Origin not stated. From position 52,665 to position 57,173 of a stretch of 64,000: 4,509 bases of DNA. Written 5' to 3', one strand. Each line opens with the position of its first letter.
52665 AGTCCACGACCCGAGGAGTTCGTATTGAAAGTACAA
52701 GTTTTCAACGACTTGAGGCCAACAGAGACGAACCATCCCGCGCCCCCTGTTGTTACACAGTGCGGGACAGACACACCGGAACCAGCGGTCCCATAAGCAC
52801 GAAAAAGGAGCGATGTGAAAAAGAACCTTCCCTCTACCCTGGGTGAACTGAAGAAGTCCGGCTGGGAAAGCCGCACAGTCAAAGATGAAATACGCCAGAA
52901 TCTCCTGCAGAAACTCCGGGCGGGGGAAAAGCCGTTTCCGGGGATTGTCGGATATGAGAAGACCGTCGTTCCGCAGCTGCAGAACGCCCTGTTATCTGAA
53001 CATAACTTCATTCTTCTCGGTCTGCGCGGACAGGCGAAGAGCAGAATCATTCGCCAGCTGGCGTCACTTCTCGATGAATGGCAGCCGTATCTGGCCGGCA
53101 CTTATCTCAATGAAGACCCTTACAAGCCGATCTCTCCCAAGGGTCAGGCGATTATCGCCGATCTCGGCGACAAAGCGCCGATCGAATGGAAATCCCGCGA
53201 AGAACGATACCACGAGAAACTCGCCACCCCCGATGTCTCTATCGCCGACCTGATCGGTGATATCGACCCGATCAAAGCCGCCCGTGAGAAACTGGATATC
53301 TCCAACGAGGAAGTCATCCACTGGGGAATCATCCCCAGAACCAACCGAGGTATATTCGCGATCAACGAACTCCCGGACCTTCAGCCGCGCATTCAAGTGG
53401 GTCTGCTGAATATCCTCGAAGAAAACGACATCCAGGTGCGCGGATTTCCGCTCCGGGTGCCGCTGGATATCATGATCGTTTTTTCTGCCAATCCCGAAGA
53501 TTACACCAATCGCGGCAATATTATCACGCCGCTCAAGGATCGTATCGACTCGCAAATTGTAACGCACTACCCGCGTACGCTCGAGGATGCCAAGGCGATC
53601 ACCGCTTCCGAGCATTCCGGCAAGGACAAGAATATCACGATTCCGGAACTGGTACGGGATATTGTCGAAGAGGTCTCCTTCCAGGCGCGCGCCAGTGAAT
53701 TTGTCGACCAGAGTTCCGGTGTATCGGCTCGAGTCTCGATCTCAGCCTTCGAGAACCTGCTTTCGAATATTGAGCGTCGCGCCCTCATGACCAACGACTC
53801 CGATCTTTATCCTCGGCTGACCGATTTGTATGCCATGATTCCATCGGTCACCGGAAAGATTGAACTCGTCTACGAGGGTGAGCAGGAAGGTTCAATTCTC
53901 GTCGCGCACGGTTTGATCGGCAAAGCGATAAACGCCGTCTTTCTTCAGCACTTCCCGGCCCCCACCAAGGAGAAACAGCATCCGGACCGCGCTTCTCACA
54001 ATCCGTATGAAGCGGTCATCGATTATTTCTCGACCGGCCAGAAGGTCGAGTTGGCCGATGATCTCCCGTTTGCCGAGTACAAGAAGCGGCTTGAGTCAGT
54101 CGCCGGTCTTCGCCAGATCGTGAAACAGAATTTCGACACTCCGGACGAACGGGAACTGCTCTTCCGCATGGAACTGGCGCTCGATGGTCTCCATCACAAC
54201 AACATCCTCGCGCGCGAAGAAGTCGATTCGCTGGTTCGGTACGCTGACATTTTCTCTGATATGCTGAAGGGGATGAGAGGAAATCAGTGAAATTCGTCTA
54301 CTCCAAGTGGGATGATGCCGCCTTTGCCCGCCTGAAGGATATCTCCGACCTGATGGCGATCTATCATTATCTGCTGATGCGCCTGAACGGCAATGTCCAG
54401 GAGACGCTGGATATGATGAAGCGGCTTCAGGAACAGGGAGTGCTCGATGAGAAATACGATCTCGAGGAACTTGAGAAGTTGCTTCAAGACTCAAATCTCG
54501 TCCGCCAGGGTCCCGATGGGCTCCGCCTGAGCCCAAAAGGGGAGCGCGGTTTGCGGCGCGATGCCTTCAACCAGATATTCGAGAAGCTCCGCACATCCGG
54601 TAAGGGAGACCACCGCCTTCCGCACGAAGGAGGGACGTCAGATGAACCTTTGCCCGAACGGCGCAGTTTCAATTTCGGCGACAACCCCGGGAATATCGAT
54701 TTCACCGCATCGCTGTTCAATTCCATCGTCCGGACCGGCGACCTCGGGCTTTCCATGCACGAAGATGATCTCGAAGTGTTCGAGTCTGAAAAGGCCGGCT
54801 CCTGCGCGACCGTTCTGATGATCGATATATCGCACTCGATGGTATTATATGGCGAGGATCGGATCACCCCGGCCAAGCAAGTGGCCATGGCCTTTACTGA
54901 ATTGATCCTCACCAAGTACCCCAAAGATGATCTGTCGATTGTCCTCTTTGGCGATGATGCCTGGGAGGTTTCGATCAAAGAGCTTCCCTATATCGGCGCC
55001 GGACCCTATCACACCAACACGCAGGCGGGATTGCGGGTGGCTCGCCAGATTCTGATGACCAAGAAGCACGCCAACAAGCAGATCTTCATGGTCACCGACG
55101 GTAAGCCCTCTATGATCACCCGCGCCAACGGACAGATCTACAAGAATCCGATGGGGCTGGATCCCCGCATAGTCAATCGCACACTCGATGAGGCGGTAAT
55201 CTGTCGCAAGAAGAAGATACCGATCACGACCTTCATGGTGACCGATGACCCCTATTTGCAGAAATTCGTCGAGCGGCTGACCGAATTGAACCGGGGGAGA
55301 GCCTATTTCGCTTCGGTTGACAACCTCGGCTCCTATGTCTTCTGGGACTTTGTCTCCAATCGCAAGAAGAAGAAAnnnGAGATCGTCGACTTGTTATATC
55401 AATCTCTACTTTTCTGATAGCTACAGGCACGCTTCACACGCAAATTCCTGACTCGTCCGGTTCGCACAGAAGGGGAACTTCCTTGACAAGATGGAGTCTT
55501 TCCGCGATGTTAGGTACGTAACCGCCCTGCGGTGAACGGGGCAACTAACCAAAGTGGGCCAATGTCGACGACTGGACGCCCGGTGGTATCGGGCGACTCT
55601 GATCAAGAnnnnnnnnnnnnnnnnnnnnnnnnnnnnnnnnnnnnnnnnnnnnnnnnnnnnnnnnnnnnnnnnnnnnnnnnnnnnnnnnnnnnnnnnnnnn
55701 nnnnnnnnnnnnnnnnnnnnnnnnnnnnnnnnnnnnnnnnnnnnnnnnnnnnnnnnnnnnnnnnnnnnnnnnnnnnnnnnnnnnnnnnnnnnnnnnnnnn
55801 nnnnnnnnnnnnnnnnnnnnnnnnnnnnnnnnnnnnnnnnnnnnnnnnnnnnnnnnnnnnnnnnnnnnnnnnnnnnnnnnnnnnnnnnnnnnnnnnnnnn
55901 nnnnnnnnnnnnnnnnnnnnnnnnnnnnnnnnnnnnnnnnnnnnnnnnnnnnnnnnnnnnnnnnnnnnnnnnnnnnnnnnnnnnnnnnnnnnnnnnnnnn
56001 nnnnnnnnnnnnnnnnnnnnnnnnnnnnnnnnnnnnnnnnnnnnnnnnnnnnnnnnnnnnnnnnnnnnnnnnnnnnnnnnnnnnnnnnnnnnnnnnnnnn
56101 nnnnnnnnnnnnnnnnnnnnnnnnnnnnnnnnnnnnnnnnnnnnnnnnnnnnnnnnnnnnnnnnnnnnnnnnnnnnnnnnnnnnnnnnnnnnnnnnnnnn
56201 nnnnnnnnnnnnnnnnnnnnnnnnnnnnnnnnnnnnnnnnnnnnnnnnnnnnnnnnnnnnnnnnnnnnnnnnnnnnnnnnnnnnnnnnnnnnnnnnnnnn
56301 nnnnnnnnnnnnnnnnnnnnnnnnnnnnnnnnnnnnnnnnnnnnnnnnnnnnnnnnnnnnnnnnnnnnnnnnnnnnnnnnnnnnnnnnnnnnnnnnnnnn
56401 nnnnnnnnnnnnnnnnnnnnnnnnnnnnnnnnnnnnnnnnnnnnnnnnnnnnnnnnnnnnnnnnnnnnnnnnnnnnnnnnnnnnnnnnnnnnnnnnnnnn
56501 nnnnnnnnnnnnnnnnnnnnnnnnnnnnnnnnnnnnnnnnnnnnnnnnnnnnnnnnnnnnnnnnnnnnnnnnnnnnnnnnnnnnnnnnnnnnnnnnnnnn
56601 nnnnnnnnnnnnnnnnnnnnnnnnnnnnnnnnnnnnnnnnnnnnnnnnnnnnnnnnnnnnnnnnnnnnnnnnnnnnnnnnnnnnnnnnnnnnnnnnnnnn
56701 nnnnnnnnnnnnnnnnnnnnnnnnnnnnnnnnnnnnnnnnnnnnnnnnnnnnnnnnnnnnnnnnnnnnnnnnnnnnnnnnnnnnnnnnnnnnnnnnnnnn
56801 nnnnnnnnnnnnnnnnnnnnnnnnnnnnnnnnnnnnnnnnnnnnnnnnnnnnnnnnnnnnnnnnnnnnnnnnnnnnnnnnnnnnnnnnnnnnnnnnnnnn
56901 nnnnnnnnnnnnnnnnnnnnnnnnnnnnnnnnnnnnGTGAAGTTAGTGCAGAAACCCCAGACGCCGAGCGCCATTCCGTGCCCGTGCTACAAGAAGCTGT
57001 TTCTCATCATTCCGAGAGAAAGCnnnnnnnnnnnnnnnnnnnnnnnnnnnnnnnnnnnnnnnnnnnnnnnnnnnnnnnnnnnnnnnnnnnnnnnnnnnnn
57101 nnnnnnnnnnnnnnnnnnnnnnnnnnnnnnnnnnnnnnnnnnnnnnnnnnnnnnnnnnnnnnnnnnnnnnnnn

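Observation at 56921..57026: Hidden small ORF with a 12-nt anti-Shine-Dalgarno match and start/stop overlap (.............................)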

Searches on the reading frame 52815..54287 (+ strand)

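Call 5: search_protein_families(library=ncbifam, proteins=[window:52815-54287:+], max_evalue=0.01)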
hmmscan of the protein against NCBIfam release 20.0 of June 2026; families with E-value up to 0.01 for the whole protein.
window:52815-54287:+ (491 aa): 4 families
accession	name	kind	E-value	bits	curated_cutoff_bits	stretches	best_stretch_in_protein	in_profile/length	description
TIGR02031.1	BchD-ChlD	equivalog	6.5e-06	25.1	499.55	1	69-270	23-184/608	magnesium chelatase ATPase subunit D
TIGR02030.1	BchI-ChlI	equivalog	4.6e-05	22.7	466.95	1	40-236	2-192/337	magnesium chelatase ATPase subunit I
TIGR00764.1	lon_rel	equivalog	8.1e-05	21.4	516.6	0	143-292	182-344/608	ATP-dependent protease LonB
TIGR02442.1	Cob-chelat-sub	hypoth_equivalog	0.0011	17.5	779.45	1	40-245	2-193/641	putative cobaltochelatase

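Call 6: search_protein_families(library=pfam, proteins=[window:52815-54287:+], max_evalue=0.01)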
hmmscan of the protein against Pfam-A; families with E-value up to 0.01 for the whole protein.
window:52815-54287:+ (491 aa): 3 families
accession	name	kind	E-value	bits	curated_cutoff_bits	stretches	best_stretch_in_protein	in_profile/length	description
PF07728.20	AAA_5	-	1.8e-07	31.7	22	1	131-243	27-138/139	AAA domain (dynein-related subfamily)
PF01078.27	Mg_chelatase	-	0.00015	21.7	20.3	0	168-229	97-160/207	Magnesium chelatase, subunit ChlI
PF00158.32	Sigma54_activat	-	0.00099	19.3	20.2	1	171-227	87-143/168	Sigma-54 interaction domain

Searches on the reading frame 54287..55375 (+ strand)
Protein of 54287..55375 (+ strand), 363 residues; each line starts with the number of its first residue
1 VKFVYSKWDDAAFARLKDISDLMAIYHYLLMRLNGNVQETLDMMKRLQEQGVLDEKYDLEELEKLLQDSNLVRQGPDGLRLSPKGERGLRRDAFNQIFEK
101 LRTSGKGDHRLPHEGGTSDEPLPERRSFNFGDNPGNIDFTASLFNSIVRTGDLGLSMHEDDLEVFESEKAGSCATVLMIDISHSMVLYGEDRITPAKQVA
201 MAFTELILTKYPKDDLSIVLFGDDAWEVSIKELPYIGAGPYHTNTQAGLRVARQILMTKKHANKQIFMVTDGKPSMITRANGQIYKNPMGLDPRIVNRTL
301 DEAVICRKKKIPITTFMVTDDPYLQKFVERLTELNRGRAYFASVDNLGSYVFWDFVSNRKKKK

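Call 5: search_protein_families(library=ncbifam, proteins=[window:54287-55375:+], max_evalue=0.01)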
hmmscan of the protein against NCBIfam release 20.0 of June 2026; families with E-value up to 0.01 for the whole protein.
window:54287-55375:+ (363 aa): 1 family
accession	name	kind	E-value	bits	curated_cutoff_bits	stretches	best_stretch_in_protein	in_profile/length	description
TIGR02442.1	Cob-chelat-sub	hypoth_equivalog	1.4e-05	23.8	779.45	1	133-305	431-613/641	putative cobaltochelatase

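Call 6: search_protein_families(library=pfam, proteins=[window:54287-55375:+], max_evalue=0.01)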
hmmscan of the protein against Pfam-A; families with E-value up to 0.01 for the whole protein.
window:54287-55375:+ (363 aa): 2 families
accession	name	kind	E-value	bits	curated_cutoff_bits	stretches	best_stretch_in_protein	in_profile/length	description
PF13519.12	VWA_2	-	7e-09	36.7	27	1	175-273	1-107/107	von Willebrand factor type A domain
PF00092.34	VWA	-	0.0042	17.8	23.8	0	229-278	67-118/174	von Willebrand factor type A domain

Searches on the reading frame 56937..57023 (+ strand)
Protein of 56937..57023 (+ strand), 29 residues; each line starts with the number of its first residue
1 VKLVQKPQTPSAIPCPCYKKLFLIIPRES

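Call 5: search_protein_families(library=ncbifam, proteins=[window:56937-57023:+], max_evalue=0.01)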
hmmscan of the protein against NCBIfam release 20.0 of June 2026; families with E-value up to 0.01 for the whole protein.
window:56937-57023:+ (29 aa): 0 families

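Call 6: search_protein_families(library=pfam, proteins=[window:56937-57023:+], max_evalue=0.01)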
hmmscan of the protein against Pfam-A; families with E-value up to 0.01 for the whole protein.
window:56937-57023:+ (29 aa): 0 families

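Call 23: search_protein_families(library=ncbifam, alignment_id=A2, max_evalue=10)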
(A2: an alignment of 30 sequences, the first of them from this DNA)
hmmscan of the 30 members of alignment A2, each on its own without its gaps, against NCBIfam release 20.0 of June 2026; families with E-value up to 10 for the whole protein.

A. member 1, seq(29 aa): 0 families

B. families by the number of members that match (of 30 scanned): 0 families

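Call 24: search_protein_families(library=pfam, alignment_id=A2, max_evalue=10)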
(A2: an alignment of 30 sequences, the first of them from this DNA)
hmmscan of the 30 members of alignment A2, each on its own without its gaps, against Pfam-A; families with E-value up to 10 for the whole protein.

A. member 1, seq(29 aa): 0 families

B. families by the number of members that match (of 30 scanned): 0 families
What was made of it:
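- Closest known: NCBIfam TIGR04463, Clo7bot. Different: The peptide matches no NCBIfam or Pfam model even at E = 10 (calls 23, 24).
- Tried and rejected: Pfam and NCBIfam scans of 30 family members at E <= 10 gave no hit (calls 23, 24).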

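Call 33: list_cluster_members(proteins=[window:56937-57023:+, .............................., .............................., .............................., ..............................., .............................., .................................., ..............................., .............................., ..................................])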
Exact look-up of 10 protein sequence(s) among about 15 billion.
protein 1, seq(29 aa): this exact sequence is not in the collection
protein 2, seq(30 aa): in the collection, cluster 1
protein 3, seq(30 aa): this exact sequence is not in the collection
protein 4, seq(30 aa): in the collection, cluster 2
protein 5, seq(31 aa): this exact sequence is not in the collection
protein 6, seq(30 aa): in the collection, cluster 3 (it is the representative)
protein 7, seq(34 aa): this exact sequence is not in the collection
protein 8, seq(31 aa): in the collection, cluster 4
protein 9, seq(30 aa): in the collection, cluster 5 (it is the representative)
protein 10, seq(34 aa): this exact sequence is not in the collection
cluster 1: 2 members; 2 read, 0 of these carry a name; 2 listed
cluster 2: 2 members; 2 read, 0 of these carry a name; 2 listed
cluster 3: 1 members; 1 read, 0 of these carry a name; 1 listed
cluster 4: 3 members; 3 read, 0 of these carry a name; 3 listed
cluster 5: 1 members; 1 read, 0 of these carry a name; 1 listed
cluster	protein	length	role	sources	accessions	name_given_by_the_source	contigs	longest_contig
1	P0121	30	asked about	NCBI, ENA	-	-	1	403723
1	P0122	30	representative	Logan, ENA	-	-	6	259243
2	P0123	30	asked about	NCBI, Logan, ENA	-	-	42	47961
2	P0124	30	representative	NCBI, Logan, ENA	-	-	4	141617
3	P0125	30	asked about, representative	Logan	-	-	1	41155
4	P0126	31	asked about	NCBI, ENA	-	-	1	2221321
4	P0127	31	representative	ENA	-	-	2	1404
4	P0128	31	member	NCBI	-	-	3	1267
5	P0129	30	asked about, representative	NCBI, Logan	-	-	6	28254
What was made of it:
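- Checked: The 29-aa product is absent from a collection of about 15 billion predicted proteins, whereas 30-31-aa orthologues are present and unnamed (call 33).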

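Call 52: search_protein_representatives(alignment_id=A3)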
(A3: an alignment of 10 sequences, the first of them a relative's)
Query: 10 sequences, 30 profile positions. Proteins with E-value up to 0.001 (for the whole library): 15; up to 1e-10: 3; up to 1e-30: 0. The best 15 are listed.
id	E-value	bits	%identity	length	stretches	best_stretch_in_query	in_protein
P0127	1.4e-14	69.2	-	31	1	1-30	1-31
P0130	1.7e-14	68.9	-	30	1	1-30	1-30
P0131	3.1e-12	61.7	-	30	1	1-28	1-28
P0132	2.1e-10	55.9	-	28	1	1-27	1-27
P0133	2.4e-10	55.7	-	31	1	1-28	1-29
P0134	3.4e-07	45.6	-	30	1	1-27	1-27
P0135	1.8e-06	43.3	-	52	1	1-27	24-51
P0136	5.6e-06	41.7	-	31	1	1-29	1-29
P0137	1.0e-05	40.9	-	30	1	1-26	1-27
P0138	1.7e-05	40.2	-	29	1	1-27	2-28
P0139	3.1e-05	39.3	-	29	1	1-27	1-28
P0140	3.8e-05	39.1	-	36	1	2-25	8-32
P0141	1.1e-04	37.6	-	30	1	1-26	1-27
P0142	3.2e-04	36.1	-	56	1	1-28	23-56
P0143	7.1e-04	35.0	-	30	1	1-28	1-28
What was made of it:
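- Tried and rejected: I used exact look-up (call 33) and the representative library (call 52) instead.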
